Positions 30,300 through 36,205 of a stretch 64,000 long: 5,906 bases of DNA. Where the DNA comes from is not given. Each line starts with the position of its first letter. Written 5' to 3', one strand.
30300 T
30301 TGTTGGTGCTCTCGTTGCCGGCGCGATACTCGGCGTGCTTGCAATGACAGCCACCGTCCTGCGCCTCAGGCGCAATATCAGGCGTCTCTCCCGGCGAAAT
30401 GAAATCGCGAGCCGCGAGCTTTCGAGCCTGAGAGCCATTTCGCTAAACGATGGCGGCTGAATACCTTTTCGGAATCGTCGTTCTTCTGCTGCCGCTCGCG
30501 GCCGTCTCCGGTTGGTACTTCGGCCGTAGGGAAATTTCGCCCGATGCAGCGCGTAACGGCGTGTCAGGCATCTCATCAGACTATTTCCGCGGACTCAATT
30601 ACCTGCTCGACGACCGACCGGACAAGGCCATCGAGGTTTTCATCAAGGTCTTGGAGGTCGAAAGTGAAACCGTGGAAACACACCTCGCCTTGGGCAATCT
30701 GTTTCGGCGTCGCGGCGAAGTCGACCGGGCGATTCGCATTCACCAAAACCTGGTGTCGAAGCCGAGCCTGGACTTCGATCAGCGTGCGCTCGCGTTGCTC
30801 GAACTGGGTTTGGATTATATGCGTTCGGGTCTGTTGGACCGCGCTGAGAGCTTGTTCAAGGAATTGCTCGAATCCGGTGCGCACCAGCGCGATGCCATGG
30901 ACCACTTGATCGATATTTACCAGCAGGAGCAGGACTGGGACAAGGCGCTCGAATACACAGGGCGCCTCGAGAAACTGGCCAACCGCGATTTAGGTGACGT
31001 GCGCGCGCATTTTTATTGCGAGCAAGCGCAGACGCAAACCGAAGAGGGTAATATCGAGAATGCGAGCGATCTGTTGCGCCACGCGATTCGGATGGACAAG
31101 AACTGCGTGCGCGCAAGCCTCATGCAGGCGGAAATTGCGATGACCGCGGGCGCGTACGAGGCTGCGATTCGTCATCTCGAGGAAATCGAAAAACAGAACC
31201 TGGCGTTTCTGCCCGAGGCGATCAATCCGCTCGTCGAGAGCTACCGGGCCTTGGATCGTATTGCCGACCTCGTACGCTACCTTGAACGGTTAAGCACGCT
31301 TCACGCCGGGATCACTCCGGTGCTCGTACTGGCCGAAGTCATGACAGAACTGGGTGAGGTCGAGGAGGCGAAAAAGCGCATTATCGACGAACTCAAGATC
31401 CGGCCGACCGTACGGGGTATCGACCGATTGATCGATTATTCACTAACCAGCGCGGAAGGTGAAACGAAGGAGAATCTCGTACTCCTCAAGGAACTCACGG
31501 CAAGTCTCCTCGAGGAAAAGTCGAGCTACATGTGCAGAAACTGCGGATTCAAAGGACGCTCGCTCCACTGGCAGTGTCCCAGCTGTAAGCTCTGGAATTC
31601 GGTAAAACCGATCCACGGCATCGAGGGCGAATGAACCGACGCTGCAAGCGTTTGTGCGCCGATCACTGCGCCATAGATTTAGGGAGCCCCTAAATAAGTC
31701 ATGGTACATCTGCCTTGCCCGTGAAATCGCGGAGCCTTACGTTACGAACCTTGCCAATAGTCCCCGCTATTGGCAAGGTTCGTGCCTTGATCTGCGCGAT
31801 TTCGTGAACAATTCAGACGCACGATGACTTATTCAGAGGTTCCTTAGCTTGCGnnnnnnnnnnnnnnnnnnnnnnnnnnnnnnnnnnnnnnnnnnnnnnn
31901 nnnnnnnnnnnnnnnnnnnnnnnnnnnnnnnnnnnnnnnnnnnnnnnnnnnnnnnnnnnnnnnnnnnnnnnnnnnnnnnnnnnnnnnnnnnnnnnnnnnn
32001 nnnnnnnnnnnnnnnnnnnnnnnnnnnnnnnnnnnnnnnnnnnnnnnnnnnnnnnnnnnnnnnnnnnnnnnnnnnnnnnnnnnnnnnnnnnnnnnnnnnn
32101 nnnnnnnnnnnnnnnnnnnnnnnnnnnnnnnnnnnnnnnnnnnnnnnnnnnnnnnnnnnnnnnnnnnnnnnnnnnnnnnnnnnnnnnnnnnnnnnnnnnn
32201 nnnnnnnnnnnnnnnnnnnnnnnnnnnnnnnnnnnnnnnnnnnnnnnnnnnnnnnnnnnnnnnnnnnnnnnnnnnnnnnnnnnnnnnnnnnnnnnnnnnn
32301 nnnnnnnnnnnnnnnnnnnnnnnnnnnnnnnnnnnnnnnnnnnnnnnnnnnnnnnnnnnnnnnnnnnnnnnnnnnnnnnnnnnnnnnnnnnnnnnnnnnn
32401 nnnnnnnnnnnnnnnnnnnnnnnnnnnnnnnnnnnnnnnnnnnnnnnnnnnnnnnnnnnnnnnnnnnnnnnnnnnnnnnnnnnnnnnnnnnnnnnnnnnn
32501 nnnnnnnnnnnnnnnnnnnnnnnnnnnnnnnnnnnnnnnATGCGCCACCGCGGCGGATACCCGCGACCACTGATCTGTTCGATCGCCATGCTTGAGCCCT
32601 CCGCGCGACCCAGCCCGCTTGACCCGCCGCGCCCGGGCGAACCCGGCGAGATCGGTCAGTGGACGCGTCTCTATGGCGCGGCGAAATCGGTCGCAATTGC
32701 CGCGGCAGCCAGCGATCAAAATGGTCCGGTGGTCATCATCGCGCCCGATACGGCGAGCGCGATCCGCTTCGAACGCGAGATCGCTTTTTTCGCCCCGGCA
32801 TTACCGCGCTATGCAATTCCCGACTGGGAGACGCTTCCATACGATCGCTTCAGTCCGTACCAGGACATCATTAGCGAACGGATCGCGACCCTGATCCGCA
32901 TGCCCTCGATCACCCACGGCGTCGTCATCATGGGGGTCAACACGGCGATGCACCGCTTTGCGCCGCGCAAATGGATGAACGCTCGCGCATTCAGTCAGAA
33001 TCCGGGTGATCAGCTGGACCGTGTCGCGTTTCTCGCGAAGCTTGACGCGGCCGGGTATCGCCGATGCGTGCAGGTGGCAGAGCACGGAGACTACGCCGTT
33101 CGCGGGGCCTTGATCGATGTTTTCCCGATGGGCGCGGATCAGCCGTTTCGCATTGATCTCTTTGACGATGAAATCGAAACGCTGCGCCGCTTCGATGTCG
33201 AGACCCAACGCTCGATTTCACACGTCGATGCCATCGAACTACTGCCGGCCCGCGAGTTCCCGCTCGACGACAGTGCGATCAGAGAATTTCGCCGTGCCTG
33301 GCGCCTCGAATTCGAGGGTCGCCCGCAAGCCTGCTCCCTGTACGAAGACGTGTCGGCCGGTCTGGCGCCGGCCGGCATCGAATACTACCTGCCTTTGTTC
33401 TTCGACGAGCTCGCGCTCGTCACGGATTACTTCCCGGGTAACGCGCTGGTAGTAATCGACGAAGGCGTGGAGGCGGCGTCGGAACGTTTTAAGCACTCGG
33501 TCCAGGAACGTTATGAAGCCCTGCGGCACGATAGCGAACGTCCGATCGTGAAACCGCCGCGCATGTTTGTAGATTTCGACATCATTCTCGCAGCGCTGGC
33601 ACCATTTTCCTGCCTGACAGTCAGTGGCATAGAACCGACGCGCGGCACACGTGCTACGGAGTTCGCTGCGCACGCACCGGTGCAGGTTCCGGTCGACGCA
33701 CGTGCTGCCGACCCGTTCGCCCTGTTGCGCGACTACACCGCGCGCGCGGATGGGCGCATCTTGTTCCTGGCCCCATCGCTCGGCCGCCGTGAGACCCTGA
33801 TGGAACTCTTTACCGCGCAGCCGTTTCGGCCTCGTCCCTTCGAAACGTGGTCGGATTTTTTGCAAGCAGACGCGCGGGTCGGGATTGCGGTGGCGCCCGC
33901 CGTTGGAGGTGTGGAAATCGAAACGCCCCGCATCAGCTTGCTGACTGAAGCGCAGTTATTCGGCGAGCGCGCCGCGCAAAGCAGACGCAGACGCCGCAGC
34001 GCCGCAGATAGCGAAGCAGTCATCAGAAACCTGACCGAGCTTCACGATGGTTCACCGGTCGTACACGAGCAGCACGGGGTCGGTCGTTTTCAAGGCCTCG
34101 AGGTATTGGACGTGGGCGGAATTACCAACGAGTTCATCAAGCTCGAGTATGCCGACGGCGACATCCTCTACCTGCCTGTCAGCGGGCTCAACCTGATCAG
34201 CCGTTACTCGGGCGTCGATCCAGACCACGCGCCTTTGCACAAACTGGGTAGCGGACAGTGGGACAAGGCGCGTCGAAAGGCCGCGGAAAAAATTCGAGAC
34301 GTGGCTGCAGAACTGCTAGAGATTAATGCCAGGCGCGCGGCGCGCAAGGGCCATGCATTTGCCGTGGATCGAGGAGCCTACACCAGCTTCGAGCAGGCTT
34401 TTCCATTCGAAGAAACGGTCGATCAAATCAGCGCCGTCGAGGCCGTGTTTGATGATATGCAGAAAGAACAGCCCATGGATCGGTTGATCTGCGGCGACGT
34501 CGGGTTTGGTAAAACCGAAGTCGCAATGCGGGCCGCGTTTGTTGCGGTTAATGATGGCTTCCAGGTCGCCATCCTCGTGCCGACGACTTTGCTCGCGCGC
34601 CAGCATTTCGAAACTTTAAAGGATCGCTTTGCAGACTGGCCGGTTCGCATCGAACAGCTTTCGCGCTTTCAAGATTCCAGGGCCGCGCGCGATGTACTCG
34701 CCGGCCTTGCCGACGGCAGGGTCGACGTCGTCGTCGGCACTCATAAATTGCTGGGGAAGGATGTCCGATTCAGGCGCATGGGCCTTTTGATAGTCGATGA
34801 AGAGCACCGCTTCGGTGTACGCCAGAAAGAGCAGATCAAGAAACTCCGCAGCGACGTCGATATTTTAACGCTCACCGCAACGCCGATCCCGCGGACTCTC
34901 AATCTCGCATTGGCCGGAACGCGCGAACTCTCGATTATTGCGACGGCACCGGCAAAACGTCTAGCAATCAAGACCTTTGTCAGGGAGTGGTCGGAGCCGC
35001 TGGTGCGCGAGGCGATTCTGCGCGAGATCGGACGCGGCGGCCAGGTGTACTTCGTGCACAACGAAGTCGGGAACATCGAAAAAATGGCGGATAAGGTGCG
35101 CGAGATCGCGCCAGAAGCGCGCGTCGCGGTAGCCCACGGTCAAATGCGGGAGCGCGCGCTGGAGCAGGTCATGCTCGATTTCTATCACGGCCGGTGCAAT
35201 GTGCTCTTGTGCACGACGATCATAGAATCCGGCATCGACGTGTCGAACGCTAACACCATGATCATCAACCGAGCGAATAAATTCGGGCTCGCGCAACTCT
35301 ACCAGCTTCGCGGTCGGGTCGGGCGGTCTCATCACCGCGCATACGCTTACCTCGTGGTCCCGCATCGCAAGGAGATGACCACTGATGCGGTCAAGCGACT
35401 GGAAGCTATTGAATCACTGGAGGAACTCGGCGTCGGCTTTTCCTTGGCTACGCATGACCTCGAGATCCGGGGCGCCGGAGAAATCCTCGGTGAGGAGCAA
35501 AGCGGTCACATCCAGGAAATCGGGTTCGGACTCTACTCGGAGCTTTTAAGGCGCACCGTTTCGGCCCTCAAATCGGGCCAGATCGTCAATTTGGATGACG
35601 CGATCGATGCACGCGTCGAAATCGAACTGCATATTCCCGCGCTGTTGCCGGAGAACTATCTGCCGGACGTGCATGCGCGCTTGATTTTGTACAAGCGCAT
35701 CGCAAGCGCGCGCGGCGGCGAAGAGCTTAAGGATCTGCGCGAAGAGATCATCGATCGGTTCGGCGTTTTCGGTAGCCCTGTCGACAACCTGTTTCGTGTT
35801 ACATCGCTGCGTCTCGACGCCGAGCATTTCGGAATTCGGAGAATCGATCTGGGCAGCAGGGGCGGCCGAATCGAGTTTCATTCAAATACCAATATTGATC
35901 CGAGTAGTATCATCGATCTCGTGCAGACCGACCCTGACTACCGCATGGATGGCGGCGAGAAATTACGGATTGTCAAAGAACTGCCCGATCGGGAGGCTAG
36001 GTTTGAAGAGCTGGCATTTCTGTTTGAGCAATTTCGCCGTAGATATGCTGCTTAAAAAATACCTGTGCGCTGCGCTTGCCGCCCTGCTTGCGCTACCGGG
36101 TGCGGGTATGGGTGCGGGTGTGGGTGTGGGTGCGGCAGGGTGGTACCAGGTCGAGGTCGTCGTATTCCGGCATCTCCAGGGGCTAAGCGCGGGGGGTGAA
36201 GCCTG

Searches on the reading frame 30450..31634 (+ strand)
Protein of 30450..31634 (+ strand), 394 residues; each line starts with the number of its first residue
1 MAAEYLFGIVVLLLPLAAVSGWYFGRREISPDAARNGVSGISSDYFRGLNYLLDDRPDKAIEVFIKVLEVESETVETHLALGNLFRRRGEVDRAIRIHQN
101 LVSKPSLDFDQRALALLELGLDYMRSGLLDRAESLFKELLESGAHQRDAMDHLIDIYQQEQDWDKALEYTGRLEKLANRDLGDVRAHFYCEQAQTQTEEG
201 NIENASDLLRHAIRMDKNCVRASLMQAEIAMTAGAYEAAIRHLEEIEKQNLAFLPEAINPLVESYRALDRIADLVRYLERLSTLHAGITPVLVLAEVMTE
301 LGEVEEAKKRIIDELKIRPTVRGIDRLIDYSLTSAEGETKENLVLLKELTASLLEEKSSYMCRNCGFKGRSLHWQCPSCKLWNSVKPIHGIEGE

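Call 16: search_protein_families(library=pfam, proteins=[window:30450-31634:+], max_evalue=0.00001)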
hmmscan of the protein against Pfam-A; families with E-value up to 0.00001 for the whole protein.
window:30450-31634:+ (394 aa): 14 families
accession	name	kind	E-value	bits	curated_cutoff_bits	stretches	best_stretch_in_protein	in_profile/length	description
PF13432.12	TPR_16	-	1.4e-15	57.8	32.7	0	192-246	3-57/65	Tetratricopeptide repeat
PF14559.12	TPR_19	-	2.7e-14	53.7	25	0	198-250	3-55/68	Tetratricopeptide repeat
PF07719.23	TPR_2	-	1e-13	50.6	27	0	113-141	1-29/34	Tetratricopeptide repeat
PF13176.12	TPR_7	-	2e-12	46.6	27.9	0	77-101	1-25/36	Tetratricopeptide repeat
PF13424.12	TPR_12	-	9.4e-12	45.4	30.1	0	152-217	8-76/77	Tetratricopeptide repeat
PF13428.12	TPR_14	-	6.4e-11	42.3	23.5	0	115-154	3-42/44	Tetratricopeptide repeat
PF18073.7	Zn_ribbon_LapB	-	7.2e-10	38.8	25.7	1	360-387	1-28/28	Rubredoxin metal binding domain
PF00515.34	TPR_1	-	1.5e-09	37.7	27.8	0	47-71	7-31/34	Tetratricopeptide repeat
PF25064.1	ARM_TT21_5th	-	2.9e-07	31.2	27.8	0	129-210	17-96/117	TT21 fifth ARM repeats domain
PF13181.12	TPR_8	-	4.9e-07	29.9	25.7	0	186-218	1-33/34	Tetratricopeptide repeat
PF13174.12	TPR_6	-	1.4e-06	29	26.3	0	148-173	1-26/33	Tetratricopeptide repeat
PF25063.1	ARM_TT21_C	-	3.1e-06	27.7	35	0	193-245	102-154/209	Tetratricopeptide repeat protein 21 C-terminal ARM domain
PF25058.1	ARM_TT21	-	5e-06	27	27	0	184-254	55-128/155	Tetratricopeptide repeat protein 21 ARM repeat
PF01535.26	PPR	-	8.6e-06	26.1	25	0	123-143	10-30/31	PPR repeat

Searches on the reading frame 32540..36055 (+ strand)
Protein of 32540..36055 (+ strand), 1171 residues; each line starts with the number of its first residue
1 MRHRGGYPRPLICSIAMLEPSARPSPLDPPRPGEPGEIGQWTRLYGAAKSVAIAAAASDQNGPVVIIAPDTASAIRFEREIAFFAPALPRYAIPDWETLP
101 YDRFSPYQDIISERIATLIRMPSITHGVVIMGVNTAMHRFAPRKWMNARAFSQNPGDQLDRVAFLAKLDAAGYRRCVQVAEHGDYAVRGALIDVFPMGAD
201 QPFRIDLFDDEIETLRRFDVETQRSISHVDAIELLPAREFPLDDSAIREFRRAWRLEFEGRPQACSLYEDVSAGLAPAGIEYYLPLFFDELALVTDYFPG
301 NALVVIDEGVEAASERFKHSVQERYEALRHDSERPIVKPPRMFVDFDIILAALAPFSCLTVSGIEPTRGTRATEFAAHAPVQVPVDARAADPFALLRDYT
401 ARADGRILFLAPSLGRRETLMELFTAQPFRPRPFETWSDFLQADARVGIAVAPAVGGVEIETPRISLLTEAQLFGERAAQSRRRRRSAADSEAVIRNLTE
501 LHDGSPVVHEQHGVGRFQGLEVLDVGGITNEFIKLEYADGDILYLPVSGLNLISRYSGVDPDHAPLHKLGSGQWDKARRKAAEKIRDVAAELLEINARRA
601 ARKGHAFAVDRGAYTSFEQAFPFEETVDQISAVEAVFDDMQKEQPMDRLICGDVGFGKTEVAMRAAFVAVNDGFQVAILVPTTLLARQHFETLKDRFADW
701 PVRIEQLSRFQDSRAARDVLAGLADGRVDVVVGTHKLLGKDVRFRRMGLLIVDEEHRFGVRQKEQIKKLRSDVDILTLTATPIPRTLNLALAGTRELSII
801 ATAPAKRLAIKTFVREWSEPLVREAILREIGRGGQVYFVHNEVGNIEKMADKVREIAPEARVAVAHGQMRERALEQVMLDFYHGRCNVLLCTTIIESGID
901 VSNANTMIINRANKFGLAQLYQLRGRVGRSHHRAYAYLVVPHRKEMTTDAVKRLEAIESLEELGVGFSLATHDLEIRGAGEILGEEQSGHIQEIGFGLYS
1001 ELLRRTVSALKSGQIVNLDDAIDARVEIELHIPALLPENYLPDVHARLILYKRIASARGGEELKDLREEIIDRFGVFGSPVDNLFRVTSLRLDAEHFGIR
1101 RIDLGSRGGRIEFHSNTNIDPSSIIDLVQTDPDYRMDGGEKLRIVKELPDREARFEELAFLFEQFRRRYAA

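Call 67: search_protein_families(library=pfam, proteins=[window:32540-36055:+], max_evalue=0.00001)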
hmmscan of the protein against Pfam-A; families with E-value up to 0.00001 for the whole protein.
window:32540-36055:+ (1171 aa): 7 families
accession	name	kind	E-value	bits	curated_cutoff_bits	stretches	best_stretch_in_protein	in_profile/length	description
PF03461.20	TRCF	-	9.5e-27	93.6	25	1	1030-1122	1-93/95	TRCF domain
PF17757.6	UvrB_inter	-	2.7e-25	88.7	22.9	1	154-240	4-91/91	UvrB interaction domain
PF00270.35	DEAD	-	4.3e-24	85.6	26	1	644-787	13-164/167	DEAD/DEAH box helicase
PF02559.22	CarD_TRCF_RID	-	2.6e-18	66.3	23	1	502-557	2-57/57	CarD-like/TRCF RID domain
PF00271.37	Helicase_C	-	6.2e-18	65.5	23.5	1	826-930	6-109/110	Helicase conserved C-terminal domain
PF21132.2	MFD_D3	-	5.6e-15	55.5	21.8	1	400-473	2-73/73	MFD, D3 domain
PF04851.21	ResIII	-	2.5e-10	41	22.5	1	628-782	7-162/164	Type III restriction enzyme, res subunit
